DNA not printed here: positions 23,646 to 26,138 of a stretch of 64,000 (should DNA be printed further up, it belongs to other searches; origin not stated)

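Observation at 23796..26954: ABC-2 exporter whose permease is covalently fused to a metal-dependent amidohydrolase domain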

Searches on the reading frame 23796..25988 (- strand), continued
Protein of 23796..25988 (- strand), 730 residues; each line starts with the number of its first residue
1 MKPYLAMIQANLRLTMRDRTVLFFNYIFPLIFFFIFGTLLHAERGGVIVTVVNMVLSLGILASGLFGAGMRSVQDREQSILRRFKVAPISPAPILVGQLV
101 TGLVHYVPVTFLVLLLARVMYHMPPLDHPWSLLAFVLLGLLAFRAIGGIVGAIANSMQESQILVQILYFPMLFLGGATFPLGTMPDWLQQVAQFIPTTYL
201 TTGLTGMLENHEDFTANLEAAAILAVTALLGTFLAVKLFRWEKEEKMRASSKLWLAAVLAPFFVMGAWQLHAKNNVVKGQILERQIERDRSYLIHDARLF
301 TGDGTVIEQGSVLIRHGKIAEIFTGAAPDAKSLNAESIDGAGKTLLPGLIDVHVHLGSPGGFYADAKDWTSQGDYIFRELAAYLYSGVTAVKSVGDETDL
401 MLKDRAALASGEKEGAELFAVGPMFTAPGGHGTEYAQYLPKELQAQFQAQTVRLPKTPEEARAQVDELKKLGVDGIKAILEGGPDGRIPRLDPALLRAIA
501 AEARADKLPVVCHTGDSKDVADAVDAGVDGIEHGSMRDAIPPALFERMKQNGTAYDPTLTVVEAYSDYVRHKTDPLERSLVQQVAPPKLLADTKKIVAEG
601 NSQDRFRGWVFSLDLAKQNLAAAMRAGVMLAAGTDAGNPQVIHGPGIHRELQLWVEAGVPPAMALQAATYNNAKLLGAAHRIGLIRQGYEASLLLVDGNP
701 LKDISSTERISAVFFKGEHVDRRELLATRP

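Call 57: find_homologous_proteins(query=P0188, max_evalue=1e-30)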
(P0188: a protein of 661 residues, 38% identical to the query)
Query P0188 (661 aa): 1239 proteins with E <= 1e-30 among 8000 candidates; the best 120 are listed.
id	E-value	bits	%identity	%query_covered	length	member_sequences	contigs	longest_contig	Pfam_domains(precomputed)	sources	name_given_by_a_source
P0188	0.0e+0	1468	100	100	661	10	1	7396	PF07969.18,PF01979.27,PF08547.19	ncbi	-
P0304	0.0e+0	1148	82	92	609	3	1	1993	PF07969.18,PF01979.27,PF08547.19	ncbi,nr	ncbi:MAG TPA: CIA30 family protein, partial [Pyrinomonadaceae bacterium]|nr:CIA30 family protein [Py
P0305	0.0e+0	1116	74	100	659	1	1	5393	PF07969.18,PF01979.27,PF08547.19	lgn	-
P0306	0.0e+0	1101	73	100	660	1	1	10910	PF07969.18,PF01979.27,PF08547.19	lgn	-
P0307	0.0e+0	1088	73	100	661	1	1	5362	PF07969.18,PF01979.27,PF08547.19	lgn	-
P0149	3.4e-232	791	58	94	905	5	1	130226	PF07969.18,PF01061.30,PF01979.27,PF12698.14,PF08547.19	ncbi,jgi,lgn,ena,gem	-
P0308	2.0e-165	570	44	100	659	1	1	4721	PF07969.18,PF01979.27,PF08547.19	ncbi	-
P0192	5.3e-165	569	44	99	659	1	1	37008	PF07969.18,PF01979.27,PF08547.19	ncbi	-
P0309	2.6e-164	566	47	94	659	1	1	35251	PF07969.18,PF01979.27,PF08547.19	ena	-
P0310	5.8e-154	532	58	67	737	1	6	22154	PF07969.18,PF01061.30,PF01979.27,PF12698.14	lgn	-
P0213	6.9e-150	519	54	71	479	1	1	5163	PF07969.18,PF01979.27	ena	-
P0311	3.3e-149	517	59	66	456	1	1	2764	PF07969.18,PF01979.27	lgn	-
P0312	1.6e-145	504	53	71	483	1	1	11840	PF07969.18,PF01979.27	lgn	-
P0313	1.3e-141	491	53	69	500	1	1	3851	PF07969.18,PF01979.27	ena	-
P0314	5.8e-100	354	42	70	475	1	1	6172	PF07969.18,PF01979.27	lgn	-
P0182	1.7e-92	329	41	67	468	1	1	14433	PF07969.18,PF01979.27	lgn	-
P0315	9.2e-83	297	44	62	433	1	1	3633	PF07969.18,PF01979.27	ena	-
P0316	4.4e-80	288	42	62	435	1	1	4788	PF07969.18,PF01979.27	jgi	-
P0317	1.2e-79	287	34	64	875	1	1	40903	PF07969.18,PF01979.27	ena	-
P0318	2.3e-79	286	37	68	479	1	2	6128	PF07969.18,PF01979.27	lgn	-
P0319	2.5e-79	286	42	66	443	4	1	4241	PF07969.18,PF01979.27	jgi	-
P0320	7.6e-79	284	40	69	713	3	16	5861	PF07969.18,PF01061.30,PF01979.27,PF12698.14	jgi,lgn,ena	-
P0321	3.8e-78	282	40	66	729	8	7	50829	PF07969.18,PF01061.30,PF01979.27,PF12698.14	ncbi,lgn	ncbi:MAG: amidohydrolase family protein [Acidobacteriota bacterium]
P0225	9.0e-78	281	31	65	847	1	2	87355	PF07969.18,PF01979.27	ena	-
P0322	1.1e-77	280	40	66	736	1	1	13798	PF03379.20,PF07969.18,PF01061.30,PF01979.27,PF12698.14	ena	-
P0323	2.8e-77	279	32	95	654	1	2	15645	PF07969.18,PF01979.27,PF08547.19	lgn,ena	-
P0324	3.1e-77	279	39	66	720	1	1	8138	PF07969.18,PF01061.30,PF01979.27,PF12698.14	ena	-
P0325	3.7e-76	275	39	66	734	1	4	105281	PF07969.18,PF01061.30,PF01979.27,PF12698.14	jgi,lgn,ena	jgi:imidazolonepropionase-like amidohydrolase/ABC-type multidrug transport system permease subunit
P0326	4.6e-76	275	40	64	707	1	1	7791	PF07969.18,PF01061.30,PF01979.27,PF12698.14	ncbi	-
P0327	7.4e-76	274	41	64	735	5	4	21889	PF07969.18,PF01061.30,PF01979.27,PF12698.14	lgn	-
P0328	7.9e-76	274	39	65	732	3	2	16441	PF07969.18,PF01061.30,PF01979.27,PF12698.14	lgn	-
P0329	1.8e-75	273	38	66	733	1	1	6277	PF07969.18,PF01061.30,PF01979.27,PF12698.14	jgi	jgi:imidazolonepropionase-like amidohydrolase/ABC-type multidrug transport system permease subunit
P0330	4.0e-75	272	41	66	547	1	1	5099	PF07969.18,PF01979.27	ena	-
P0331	1.6e-74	270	38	66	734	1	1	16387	PF07969.18,PF01061.30,PF01979.27,PF12698.14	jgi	jgi:imidazolonepropionase-like amidohydrolase/ABC-type multidrug transport system permease subunit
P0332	9.1e-74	267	39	66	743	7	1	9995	PF07969.18,PF01061.30,PF01979.27,PF12698.14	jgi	jgi:imidazolonepropionase-like amidohydrolase/ABC-type multidrug transport system permease subunit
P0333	1.8e-73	266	38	66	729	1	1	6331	PF07969.18,PF01061.30,PF01979.27,PF12698.14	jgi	jgi:imidazolonepropionase-like amidohydrolase/ABC-type multidrug transport system permease subunit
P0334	3.7e-73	265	39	66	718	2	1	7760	PF07969.18,PF01061.30,PF01979.27,PF12698.14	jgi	jgi:imidazolonepropionase-like amidohydrolase/ABC-type multidrug transport system permease subunit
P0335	1.5e-72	263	36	66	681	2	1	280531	PF07969.18,PF01061.30,PF01979.27,PF12698.14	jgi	jgi:imidazolonepropionase-like amidohydrolase/ABC-type polysaccharide/polyol phosphate export permea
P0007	1.8e-72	263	36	68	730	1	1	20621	PF07969.18,PF01061.30,PF01979.27,PF12698.14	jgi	jgi:imidazolonepropionase-like amidohydrolase/ABC-type multidrug transport system permease subunit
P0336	2.1e-72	263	37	66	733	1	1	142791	PF07969.18,PF01061.30,PF01979.27,PF12698.14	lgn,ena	-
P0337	2.1e-72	263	38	65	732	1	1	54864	PF07969.18,PF01061.30,PF01979.27,PF12698.14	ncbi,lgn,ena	-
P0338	3.7e-72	262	37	66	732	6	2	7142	PF07969.18,PF01061.30,PF01979.27,PF12698.14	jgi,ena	jgi:imidazolonepropionase-like amidohydrolase/ABC-type multidrug transport system permease subunit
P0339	6.3e-72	261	39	65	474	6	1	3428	PF07969.18,PF01979.27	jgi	-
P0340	9.7e-72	261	38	66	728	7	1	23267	PF07969.18,PF01061.30,PF01979.27,PF12698.14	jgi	jgi:imidazolonepropionase-like amidohydrolase/ABC-type multidrug transport system permease subunit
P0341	1.6e-71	260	37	66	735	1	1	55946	PF07969.18,PF01061.30,PF01979.27,PF12698.14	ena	-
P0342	3.1e-71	259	36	70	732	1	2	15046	PF12679.14,PF07969.18,PF01061.30,PF01979.27,PF12698.14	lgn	-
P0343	3.2e-71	259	36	66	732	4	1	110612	PF07969.18,PF01061.30,PF01979.27,PF12698.14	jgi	jgi:imidazolonepropionase-like amidohydrolase/ABC-type multidrug transport system permease subunit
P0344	4.4e-71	258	36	66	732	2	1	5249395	PF07969.18,PF01061.30,PF01979.27,PF12698.14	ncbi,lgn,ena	-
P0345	4.5e-71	258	37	66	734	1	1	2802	PF07969.18,PF01061.30,PF01979.27,PF12698.14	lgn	-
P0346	5.6e-71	258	38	66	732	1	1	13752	PF07969.18,PF01061.30,PF01979.27,PF12698.14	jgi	jgi:imidazolonepropionase-like amidohydrolase/ABC-type multidrug transport system permease subunit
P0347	9.5e-71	257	36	66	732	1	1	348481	PF07969.18,PF01061.30,PF01979.27,PF12698.14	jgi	jgi:imidazolonepropionase-like amidohydrolase/ABC-type multidrug transport system permease subunit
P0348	1.3e-70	257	37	66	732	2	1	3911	PF07969.18,PF01061.30,PF01979.27,PF12698.14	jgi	jgi:imidazolonepropionase-like amidohydrolase/ABC-type multidrug transport system permease subunit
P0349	1.5e-70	257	38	66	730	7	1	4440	PF07969.18,PF01061.30,PF01979.27,PF12698.14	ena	-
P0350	2.5e-70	256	37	65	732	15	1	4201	PF07969.18,PF01061.30,PF01979.27,PF12698.14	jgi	jgi:imidazolonepropionase-like amidohydrolase/ABC-type multidrug transport system permease subunit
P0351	2.5e-70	256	38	66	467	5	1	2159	PF07969.18,PF01979.27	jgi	jgi:imidazolonepropionase-like amidohydrolase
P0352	3.0e-70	256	37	66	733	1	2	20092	PF07969.18,PF01061.30,PF01979.27,PF12698.14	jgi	jgi:imidazolonepropionase-like amidohydrolase/ABC-type multidrug transport system permease subunit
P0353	3.1e-70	256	37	66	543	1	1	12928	PF07969.18,PF01979.27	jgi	jgi:imidazolonepropionase-like amidohydrolase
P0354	3.8e-70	255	36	72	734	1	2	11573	PF07969.18,PF01061.30,PF01979.27,PF12698.14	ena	-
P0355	4.6e-70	255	38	65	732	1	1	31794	PF07969.18,PF01061.30,PF01979.27,PF12698.14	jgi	jgi:imidazolonepropionase-like amidohydrolase/ABC-type multidrug transport system permease subunit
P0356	4.8e-70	255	32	94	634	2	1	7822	PF07969.18,PF01979.27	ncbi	ncbi:MAG: amidohydrolase family protein [Blastocatellia bacterium]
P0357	5.4e-70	255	33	95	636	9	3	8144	PF07969.18,PF01979.27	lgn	-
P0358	5.8e-70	255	37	66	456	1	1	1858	PF07969.18,PF01979.27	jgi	jgi:imidazolonepropionase-like amidohydrolase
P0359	8.2e-70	254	37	65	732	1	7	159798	PF07969.18,PF01061.30,PF01979.27,PF12698.14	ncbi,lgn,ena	-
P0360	8.8e-70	254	38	66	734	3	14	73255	PF07969.18,PF01061.30,PF01979.27,PF12698.14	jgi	jgi:imidazolonepropionase-like amidohydrolase/ABC-type multidrug transport system permease subunit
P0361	1.2e-69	254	39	65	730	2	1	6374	PF07969.18,PF01061.30,PF01979.27,PF12698.14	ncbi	-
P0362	1.9e-69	253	37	66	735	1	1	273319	PF07969.18,PF01061.30,PF01979.27,PF12698.14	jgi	jgi:imidazolonepropionase-like amidohydrolase/ABC-type multidrug transport system permease subunit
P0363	2.9e-69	252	37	66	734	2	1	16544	PF07969.18,PF01061.30,PF01979.27,PF12698.14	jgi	jgi:imidazolonepropionase-like amidohydrolase/ABC-type multidrug transport system permease subunit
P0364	3.9e-69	252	39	65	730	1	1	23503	PF07969.18,PF01061.30,PF01979.27,PF12698.14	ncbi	-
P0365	4.6e-69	252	37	66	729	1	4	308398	PF07969.18,PF01061.30,PF01979.27,PF12698.14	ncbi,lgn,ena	-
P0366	4.7e-69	252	37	66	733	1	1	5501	PF07969.18,PF01061.30,PF01979.27,PF12698.14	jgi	jgi:imidazolonepropionase-like amidohydrolase/ABC-type multidrug transport system permease subunit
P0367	5.3e-69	252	37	65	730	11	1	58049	PF07969.18,PF01061.30,PF01979.27,PF12698.14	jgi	jgi:imidazolonepropionase-like amidohydrolase/ABC-type multidrug transport system permease subunit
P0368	5.9e-69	251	38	66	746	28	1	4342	PF07969.18,PF01061.30,PF01979.27,PF12698.14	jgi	jgi:imidazolonepropionase-like amidohydrolase/ABC-type multidrug transport system permease subunit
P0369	9.3e-69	251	36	69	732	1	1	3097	PF07969.18,PF01061.30,PF01979.27,PF12698.14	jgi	jgi:imidazolonepropionase-like amidohydrolase/ABC-type multidrug transport system permease subunit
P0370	9.4e-69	251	36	65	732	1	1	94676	PF07969.18,PF01061.30,PF01979.27,PF12698.14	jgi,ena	-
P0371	1.2e-68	250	34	94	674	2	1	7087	PF07969.18,PF01979.27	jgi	jgi:imidazolonepropionase-like amidohydrolase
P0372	1.3e-68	250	32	99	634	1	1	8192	PF07969.18,PF01979.27,PF08547.19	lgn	-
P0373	1.3e-68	250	37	65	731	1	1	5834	PF07969.18,PF01061.30,PF01979.27,PF12698.14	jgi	jgi:imidazolonepropionase-like amidohydrolase/ABC-type multidrug transport system permease subunit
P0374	1.5e-68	250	37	65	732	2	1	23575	PF07969.18,PF01061.30,PF01979.27,PF12698.14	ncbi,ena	-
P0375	1.9e-68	250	37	71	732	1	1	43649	PF07969.18,PF01061.30,PF01979.27,PF12698.14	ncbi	ncbi:MAG: amidohydrolase family protein [Candidatus Solibacter sp.]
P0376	1.9e-68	250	35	66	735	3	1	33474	PF07969.18,PF01061.30,PF01979.27,PF12698.14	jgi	jgi:imidazolonepropionase-like amidohydrolase/ABC-type multidrug transport system permease subunit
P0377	2.1e-68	250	37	66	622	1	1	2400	PF07969.18,PF01061.30,PF01979.27,PF12698.14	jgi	jgi:imidazolonepropionase-like amidohydrolase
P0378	2.1e-68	250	36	66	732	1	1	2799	PF07969.18,PF01061.30,PF01979.27,PF12698.14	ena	-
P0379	3.7e-68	249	30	67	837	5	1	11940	PF07969.18,PF01979.27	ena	-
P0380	4.9e-68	248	32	95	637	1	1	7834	PF07969.18,PF01979.27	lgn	-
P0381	5.8e-68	248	39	58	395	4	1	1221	PF07969.18,PF01979.27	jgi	jgi:enamidase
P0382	7.5e-68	248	32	64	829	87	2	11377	PF07969.18,PF01979.27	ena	-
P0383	8.0e-68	248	35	66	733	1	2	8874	PF07969.18,PF01061.30,PF01979.27,PF12698.14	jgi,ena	jgi:imidazolonepropionase-like amidohydrolase/ABC-type multidrug transport system permease subunit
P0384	1.4e-67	247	36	67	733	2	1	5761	PF07969.18,PF01061.30,PF01979.27,PF12698.14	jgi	jgi:imidazolonepropionase-like amidohydrolase/ABC-type multidrug transport system permease subunit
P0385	2.5e-67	246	36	66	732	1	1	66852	PF12679.14,PF07969.18,PF01061.30,PF01979.27,PF12698.14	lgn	-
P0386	2.5e-67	246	32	99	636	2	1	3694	PF07969.18,PF01979.27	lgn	-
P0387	2.6e-67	246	37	66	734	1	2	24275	PF07969.18,PF01061.30,PF01979.27,PF12698.14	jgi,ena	-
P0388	3.0e-67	246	35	66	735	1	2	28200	PF07969.18,PF01061.30,PF01979.27,PF12698.14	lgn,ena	-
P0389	3.2e-67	246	38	65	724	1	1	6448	PF07969.18,PF01061.30,PF01979.27,PF12698.14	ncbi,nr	ncbi:MAG: type transporter [Bryobacterales bacterium]|nr:type transporter [Bryobacterales bacterium]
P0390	4.2e-67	245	36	66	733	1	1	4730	PF07969.18,PF01061.30,PF01979.27,PF12698.14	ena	-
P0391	4.8e-67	245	35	66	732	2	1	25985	PF07969.18,PF01061.30,PF01979.27,PF12698.14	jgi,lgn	-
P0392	6.1e-67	245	36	71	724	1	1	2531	PF07969.18,PF01061.30,PF01979.27,PF12698.14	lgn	-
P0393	6.1e-67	245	35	67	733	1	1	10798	PF07969.18,PF01061.30,PF01979.27,PF12698.14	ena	-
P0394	6.2e-67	245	37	65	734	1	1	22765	PF07969.18,PF01061.30,PF01979.27,PF12698.14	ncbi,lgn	ncbi:MAG TPA: amidohydrolase family protein [Terriglobales bacterium]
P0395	1.2e-66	244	37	71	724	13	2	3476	PF07969.18,PF01061.30,PF01979.27,PF12698.14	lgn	-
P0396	1.5e-66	243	36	65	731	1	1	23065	PF07969.18,PF01061.30,PF01979.27,PF12698.14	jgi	jgi:imidazolonepropionase-like amidohydrolase/ABC-type multidrug transport system permease subunit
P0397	2.4e-66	243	36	65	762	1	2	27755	PF07969.18,PF01061.30,PF01979.27,PF12698.14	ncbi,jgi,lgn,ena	-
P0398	2.6e-66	243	35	71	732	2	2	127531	PF07969.18,PF01061.30,PF01979.27,PF12698.14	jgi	jgi:imidazolonepropionase-like amidohydrolase/ABC-type multidrug transport system permease subunit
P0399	3.0e-66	242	37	64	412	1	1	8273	PF07969.18,PF01979.27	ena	-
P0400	3.1e-66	242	36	66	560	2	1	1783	PF07969.18,PF01979.27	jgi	-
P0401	3.5e-66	242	31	98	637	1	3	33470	PF07969.18,PF01979.27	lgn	-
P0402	4.0e-66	242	37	65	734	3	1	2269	PF07969.18,PF01061.30,PF01979.27,PF12698.14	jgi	jgi:imidazolonepropionase-like amidohydrolase/ABC-type multidrug transport system permease subunit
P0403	4.1e-66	242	32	98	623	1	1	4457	PF07969.18,PF01979.27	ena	-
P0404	4.6e-66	242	37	66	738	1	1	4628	PF07969.18,PF01061.30,PF01979.27,PF12698.14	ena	-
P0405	5.9e-66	241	33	97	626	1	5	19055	PF07969.18,PF01979.27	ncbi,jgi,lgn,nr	ncbi:MAG TPA: amidohydrolase family protein [Blastocatellia bacterium]|jgi:imidazolonepropionase-lik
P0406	7.4e-66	241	35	66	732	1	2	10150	PF07969.18,PF01061.30,PF01979.27,PF12698.14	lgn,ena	-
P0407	1.0e-65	241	38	65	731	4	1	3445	PF07969.18,PF01061.30,PF01979.27,PF12698.14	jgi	jgi:imidazolonepropionase-like amidohydrolase/ABC-type multidrug transport system permease subunit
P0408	1.5e-65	240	37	71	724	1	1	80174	PF07969.18,PF01061.30,PF01979.27,PF12698.14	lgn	-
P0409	1.9e-65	240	33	94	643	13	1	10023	PF07969.18,PF01979.27,PF08547.19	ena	-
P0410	2.8e-65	239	31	95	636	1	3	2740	PF07969.18,PF01979.27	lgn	-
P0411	2.9e-65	239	31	100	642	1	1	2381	PF07969.18,PF01979.27,PF08547.19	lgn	-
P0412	2.9e-65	239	38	65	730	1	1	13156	PF07969.18,PF01061.30,PF01979.27,PF12698.14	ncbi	-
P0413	3.3e-65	239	36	65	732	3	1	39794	PF07969.18,PF01061.30,PF01979.27,PF12698.14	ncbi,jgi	ncbi:MAG: hypothetical protein QOK24_2260 [Verrucomicrobiota bacterium]|jgi:imidazolonepropionase-li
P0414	3.5e-65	239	37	66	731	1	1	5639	PF07969.18,PF01061.30,PF01979.27,PF12698.14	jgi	-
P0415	3.7e-65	239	31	92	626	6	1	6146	PF07969.18,PF01979.27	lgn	-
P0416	4.6e-65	239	36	71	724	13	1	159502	PF07969.18,PF01061.30,PF01979.27,PF12698.14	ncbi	-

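Call 58: find_encoding_contigs(protein=P0188, flank=6000, max_places=2)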
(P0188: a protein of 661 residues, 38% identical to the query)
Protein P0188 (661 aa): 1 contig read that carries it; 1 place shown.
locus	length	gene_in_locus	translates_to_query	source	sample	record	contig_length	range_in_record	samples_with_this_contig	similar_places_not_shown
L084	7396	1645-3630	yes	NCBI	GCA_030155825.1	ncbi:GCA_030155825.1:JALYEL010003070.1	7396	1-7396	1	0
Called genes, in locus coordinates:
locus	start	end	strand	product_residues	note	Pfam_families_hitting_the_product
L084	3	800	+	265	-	?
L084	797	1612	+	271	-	PF01061:ABC2_membrane, PF12698:ABC2_membrane_3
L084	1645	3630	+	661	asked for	PF01979:Amidohydro_1, PF07969:Amidohydro_3, PF08547:CIA30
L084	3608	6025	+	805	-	PF13414:TPR_11 (faint), PF06580:His_kinase, PF02518:HATPase_c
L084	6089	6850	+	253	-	PF00072:Response_reg, PF04397:LytTR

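Call 59: find_encoding_contigs(protein=P0192, flank=6000, max_places=2)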
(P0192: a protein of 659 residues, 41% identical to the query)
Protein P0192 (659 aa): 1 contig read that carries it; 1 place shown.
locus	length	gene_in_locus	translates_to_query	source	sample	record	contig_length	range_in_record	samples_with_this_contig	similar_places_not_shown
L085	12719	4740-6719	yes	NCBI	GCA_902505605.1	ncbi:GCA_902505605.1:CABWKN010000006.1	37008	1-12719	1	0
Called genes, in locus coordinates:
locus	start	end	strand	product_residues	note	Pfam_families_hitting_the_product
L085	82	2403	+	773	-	PF13517:FG-GAP_3 (faint)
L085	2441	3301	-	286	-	PF01261:AP_endonuc_2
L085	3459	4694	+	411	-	PF03631:Virul_fac_BrkB, PF02082:Rrf2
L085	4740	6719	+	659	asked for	PF07969:Amidohydro_3 (weak), PF01979:Amidohydro_1, PF07969:Amidohydro_3, PF08547:CIA30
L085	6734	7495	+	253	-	PF00005:ABC_tran, PF13304:AAA_21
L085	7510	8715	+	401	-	PF12679:ABC2_membrane_2, PF12698:ABC2_membrane_3, PF01061:ABC2_membrane, PF12730:ABC2_membrane_4 (weak)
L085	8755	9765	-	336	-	PF01636:APH, PF02958:EcKL (weak)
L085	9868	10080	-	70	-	-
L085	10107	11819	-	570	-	PF01019:G_glu_transpept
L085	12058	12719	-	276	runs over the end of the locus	PF23023:Anti-Pycsar_Apyc1 (weak), PF00753:Lactamase_B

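Call 60: find_encoding_contigs(protein=P0149, flank=6000, max_places=2)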
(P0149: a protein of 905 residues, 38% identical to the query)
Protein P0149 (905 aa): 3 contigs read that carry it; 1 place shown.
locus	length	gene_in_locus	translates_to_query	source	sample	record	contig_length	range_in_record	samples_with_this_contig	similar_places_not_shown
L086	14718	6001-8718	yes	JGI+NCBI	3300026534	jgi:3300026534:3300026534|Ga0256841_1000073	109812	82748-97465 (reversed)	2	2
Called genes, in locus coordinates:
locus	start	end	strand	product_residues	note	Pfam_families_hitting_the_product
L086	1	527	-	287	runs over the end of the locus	PF00753:Lactamase_B, PF12706:Lactamase_B_2 (weak)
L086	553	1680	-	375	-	PF13145:Rotamase_2, PF13616:Rotamase_3, PF00639:Rotamase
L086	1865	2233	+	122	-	-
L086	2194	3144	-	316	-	PF03308:MeaB, PF00009:GTP_EFTU (faint)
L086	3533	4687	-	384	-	PF02771:Acyl-CoA_dh_N, PF02770:Acyl-CoA_dh_M, PF00441:Acyl-CoA_dh_1, PF08028:Acyl-CoA_dh_2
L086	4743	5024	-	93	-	-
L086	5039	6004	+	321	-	PF00005:ABC_tran, PF13304:AAA_21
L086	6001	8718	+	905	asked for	PF01061:ABC2_membrane, PF12698:ABC2_membrane_3, PF01979:Amidohydro_1, PF07969:Amidohydro_3, PF08547:CIA30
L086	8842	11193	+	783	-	PF06580:His_kinase, PF02518:HATPase_c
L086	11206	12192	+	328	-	-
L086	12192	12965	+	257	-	PF00072:Response_reg, PF04397:LytTR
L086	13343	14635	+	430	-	PF00174:Oxidored_molyb, PF03404:Mo-co_dimer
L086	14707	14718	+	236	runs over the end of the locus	PF09098:Dehyd-heme_bind (weak), PF00034:Cytochrom_C, PF13442:Cytochrome_CBB3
